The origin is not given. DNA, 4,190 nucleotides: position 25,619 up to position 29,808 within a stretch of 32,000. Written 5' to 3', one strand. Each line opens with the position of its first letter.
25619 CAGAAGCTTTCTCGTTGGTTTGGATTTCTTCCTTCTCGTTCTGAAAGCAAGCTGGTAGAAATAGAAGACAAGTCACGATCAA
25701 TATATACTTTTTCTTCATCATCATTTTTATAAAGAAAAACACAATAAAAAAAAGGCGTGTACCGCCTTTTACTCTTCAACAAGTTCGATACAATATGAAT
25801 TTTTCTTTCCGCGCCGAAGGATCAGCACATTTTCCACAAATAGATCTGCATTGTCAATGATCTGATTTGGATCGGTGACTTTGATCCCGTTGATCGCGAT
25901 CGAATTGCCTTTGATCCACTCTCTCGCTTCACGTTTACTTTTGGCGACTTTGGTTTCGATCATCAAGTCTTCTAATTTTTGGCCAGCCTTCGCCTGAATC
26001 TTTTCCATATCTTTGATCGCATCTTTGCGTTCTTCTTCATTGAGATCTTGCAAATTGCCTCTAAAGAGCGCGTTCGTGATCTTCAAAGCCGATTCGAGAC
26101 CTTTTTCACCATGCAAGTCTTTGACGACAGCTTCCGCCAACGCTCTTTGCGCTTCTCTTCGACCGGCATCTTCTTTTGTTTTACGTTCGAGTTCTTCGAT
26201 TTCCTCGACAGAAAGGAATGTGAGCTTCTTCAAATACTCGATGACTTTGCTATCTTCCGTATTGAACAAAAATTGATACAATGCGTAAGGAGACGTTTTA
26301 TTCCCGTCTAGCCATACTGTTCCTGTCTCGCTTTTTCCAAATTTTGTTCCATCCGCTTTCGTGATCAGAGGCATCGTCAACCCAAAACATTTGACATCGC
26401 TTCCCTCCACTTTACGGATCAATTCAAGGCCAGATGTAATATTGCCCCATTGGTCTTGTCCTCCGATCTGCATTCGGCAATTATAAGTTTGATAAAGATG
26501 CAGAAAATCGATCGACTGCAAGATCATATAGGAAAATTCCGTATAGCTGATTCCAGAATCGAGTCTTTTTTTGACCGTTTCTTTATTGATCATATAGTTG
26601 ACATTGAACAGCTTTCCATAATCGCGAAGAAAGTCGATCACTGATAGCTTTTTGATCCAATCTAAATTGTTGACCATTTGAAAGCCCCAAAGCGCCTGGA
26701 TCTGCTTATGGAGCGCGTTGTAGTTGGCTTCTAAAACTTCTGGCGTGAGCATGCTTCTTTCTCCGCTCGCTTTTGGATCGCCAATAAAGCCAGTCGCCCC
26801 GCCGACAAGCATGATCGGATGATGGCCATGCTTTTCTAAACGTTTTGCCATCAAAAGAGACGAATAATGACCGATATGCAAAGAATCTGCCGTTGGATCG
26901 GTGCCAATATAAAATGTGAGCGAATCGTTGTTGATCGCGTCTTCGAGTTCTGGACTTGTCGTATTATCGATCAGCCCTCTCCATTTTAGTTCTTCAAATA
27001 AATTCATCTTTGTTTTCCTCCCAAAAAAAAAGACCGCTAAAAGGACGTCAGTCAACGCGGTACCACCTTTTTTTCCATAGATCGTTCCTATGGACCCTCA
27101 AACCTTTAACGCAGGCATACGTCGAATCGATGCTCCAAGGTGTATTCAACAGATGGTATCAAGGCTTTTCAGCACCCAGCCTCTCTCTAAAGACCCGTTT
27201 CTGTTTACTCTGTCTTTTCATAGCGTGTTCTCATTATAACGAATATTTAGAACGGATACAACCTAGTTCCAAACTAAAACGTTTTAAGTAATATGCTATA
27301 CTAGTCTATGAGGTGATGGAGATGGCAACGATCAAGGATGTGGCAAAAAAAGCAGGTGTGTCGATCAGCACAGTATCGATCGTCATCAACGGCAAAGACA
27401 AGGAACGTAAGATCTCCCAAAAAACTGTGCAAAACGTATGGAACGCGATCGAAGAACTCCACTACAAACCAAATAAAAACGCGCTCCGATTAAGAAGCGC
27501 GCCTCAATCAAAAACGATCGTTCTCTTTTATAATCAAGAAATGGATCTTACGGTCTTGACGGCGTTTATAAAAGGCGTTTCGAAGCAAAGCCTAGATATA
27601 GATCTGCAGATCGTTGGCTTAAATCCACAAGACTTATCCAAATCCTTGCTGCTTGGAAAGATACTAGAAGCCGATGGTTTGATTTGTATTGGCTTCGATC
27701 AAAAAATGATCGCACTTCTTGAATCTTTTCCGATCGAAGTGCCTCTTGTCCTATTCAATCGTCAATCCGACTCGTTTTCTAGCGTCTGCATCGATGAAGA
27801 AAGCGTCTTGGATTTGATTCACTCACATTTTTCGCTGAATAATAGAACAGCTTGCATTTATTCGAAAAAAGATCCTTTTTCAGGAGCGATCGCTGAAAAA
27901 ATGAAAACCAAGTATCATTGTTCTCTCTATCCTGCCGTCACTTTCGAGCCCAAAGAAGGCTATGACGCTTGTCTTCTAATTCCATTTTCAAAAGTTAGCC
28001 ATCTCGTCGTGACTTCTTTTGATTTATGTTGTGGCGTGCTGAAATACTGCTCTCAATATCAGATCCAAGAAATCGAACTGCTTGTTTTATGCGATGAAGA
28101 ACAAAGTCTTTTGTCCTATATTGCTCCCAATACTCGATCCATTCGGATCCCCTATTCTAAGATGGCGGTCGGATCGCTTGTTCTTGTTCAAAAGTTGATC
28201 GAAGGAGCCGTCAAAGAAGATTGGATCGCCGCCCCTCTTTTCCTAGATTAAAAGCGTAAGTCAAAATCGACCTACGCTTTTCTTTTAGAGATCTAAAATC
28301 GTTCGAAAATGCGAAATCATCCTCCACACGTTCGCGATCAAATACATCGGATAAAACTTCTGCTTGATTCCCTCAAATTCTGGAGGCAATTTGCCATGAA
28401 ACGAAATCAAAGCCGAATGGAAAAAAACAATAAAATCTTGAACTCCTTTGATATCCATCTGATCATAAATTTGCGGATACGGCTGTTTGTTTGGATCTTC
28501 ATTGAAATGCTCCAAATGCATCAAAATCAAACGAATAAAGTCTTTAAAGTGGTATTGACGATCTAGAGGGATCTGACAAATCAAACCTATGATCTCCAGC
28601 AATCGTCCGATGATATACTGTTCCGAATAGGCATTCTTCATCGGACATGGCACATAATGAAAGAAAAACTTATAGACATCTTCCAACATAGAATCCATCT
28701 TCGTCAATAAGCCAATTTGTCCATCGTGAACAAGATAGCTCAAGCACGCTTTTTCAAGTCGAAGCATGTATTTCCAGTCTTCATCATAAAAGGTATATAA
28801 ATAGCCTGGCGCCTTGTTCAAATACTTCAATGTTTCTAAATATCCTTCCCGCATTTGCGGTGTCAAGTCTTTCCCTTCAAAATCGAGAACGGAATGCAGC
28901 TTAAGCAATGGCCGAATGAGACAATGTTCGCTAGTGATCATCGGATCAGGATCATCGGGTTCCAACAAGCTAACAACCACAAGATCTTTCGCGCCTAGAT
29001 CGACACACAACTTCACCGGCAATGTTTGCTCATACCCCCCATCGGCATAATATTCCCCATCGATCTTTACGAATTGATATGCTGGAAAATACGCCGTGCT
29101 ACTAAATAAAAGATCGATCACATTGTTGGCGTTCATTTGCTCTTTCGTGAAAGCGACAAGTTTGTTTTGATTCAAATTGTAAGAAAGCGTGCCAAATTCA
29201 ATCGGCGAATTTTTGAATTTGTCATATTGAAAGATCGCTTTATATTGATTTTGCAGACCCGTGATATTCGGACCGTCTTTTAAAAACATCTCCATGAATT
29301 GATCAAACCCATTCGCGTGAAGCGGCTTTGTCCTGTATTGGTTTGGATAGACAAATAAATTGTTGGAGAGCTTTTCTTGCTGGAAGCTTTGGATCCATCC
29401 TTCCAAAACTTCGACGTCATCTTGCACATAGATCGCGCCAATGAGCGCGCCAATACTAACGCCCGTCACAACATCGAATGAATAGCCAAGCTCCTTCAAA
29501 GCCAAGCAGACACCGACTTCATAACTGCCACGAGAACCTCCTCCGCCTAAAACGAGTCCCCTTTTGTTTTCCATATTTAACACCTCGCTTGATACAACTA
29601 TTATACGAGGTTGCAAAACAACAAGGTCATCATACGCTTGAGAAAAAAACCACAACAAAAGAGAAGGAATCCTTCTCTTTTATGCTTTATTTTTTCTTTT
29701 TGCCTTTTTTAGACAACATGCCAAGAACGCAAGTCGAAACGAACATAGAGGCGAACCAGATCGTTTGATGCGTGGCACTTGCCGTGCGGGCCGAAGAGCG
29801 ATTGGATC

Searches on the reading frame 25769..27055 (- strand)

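Call 66: search_protein_families(library=pfam, proteins=[window:25769-27055:-], max_evalue=0.00001)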
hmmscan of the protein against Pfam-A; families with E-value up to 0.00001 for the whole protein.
window:25769-27055:- (428 aa): 3 families
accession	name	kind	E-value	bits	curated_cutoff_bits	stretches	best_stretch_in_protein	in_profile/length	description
PF00579.31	tRNA-synt_1b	-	6.4e-77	259.2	21.1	1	43-331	3-291/292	tRNA synthetases class I (W and Y)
PF22421.1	SYY_C-terminal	-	7.5e-19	67.9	27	1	344-421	3-81/83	Tyrosine--tRNA ligase SYY-like C-terminal domain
PF01479.30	S4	-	1.1e-07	31.9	22.8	1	368-402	10-44/48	S4 domain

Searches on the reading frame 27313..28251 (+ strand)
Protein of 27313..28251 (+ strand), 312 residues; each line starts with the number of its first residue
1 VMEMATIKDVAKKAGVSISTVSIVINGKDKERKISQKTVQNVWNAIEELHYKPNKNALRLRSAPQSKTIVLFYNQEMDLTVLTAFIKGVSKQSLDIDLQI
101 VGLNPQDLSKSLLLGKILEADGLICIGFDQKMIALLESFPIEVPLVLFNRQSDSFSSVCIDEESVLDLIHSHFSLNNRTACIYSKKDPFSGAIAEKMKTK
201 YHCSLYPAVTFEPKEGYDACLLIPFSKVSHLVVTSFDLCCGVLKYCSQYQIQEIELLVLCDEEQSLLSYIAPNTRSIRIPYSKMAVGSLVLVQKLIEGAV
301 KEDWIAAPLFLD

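Call 66: search_protein_families(library=pfam, proteins=[window:27313-28251:+], max_evalue=0.00001)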
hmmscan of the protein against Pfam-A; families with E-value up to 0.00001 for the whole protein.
window:27313-28251:+ (312 aa): 1 family
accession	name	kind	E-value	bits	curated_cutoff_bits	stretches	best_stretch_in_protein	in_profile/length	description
PF00356.27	LacI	-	1.9e-17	63.2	27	1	6-54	1-46/46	Bacterial regulatory proteins, lacI family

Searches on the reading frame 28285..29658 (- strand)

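Call 66: search_protein_families(library=pfam, proteins=[window:28285-29658:-], max_evalue=0.00001)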
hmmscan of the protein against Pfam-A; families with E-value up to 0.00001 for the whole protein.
window:28285-29658:- (457 aa): 1 family
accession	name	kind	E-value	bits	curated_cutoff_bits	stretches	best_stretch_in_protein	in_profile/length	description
PF01734.28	Patatin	-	1e-25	91.5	27.7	1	35-217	1-189/191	Patatin-like phospholipase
